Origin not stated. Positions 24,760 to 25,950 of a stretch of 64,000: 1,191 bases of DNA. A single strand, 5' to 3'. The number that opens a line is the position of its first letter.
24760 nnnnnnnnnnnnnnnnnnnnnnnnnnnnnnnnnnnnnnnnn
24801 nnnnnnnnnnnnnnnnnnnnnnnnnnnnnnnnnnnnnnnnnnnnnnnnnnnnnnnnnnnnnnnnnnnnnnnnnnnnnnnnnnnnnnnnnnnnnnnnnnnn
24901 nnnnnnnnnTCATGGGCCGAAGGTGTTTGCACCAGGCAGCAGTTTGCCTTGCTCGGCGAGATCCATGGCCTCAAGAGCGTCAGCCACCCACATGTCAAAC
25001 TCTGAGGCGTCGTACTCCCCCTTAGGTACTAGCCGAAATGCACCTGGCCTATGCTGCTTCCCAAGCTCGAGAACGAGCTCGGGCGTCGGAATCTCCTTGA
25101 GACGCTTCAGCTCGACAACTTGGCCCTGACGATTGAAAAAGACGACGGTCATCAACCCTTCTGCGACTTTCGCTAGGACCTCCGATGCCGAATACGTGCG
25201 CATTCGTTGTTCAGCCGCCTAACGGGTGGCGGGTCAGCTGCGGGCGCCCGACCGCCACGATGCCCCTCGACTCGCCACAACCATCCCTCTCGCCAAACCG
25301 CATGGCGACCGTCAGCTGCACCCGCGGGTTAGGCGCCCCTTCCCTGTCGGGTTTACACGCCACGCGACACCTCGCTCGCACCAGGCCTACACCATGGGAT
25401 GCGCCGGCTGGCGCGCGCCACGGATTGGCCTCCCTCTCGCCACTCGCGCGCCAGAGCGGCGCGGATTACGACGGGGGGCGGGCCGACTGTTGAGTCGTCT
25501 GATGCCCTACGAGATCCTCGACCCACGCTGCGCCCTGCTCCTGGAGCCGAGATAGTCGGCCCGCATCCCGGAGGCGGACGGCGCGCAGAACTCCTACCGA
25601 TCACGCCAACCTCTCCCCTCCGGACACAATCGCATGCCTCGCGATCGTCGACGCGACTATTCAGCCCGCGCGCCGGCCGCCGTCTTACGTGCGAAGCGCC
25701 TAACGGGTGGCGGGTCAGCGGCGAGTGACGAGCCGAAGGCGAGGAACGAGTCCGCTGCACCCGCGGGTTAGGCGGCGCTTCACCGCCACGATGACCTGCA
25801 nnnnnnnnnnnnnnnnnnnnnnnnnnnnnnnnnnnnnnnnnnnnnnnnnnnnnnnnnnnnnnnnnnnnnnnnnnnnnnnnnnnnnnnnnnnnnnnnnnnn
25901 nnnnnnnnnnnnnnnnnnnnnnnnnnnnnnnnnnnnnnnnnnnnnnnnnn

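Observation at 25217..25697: Family A: 12 paralogous ~480-bp cassettes with long attC, conserved flanks, hypervariable blocks and no convincing ORF (candidate RNA or small-protein cassette)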

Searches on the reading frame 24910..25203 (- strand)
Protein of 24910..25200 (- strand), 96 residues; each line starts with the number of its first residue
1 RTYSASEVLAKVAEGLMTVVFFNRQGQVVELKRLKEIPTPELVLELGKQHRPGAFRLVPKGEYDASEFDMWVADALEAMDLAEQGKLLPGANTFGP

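Call 41: find_encoding_contigs(protein=window:24910-25200:-, flank=10000, max_places=6)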
Protein window:24910-25200:- (96 aa): no gene with exactly this product is on record in the collection.

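Call 42: find_encoding_contigs(protein=window:24913-25203:-, flank=10000, max_places=6)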
Protein window:24913-25203:- (97 aa): no gene with exactly this product is on record in the collection.

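Call 56: search_protein_families(library=pfam, proteins=[window:24913-25203:-], max_evalue=0.01)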
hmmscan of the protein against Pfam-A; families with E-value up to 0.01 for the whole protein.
window:24913-25203:- (97 aa): 0 families

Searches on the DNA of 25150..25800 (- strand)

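Call 31: search_rna_families(source=window, start=25150, end=25800, threshold=evalue, max_evalue=10)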
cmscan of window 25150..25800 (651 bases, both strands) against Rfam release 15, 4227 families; matches with E-value up to 10: 1.
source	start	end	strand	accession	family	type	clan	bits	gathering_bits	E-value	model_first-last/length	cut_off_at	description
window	25473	25569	+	RF03972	mir-3150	Gene; miRNA;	-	20.7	100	0.45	1-80/80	no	mir-3150 microRNA precursor family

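Call 87: search_dna_similar(query=window:25335-25703:-, collection=plasmids, mode=distant, max_evalue=0.001, max_rows=10)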
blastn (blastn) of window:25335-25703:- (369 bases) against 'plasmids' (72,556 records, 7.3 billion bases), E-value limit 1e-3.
No match.

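Call 88: search_dna_similar(query=window:25335-25703:-, collection=phages, mode=distant, max_evalue=0.001, max_rows=10)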
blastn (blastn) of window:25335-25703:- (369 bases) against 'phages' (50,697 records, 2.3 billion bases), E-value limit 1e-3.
No match.

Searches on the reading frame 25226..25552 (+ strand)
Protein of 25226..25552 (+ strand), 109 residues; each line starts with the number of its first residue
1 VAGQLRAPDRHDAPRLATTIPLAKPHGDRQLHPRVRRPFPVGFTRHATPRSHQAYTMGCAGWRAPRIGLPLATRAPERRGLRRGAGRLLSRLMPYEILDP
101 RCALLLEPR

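Call 40: find_encoding_contigs(protein=window:25226-25552:+, flank=10000, max_places=6)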
Protein window:25226-25552:+ (109 aa): no gene with exactly this product is on record in the collection.

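Call 56: search_protein_families(library=pfam, proteins=[window:25226-25552:+], max_evalue=0.01)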
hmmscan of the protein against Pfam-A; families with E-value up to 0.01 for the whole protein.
window:25226-25552:+ (109 aa): 0 families

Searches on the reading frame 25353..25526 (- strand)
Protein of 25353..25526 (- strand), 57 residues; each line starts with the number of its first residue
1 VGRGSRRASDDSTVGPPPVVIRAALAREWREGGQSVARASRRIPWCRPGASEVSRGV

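Call 56: search_protein_families(library=pfam, proteins=[window:25353-25526:-], max_evalue=0.01)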
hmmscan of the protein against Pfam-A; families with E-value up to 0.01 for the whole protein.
window:25353-25526:- (57 aa): 0 families

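Call 57: search_protein_families(library=ncbifam, proteins=[window:25353-25526:-], max_evalue=0.001)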
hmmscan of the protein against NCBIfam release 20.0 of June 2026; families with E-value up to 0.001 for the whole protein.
window:25353-25526:- (57 aa): 0 families

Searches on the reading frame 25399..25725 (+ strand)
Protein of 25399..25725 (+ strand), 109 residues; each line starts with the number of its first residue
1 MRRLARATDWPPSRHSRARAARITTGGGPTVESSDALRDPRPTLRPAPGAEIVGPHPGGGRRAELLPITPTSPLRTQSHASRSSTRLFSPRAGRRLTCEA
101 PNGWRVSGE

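Call 39: find_encoding_contigs(protein=window:25399-25725:+, flank=10000, max_places=6)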
Protein window:25399-25725:+ (109 aa): no gene with exactly this product is on record in the collection.

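Call 56: search_protein_families(library=pfam, proteins=[window:25399-25725:+], max_evalue=0.01)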
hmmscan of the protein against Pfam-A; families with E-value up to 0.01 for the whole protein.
window:25399-25725:+ (109 aa): 0 families
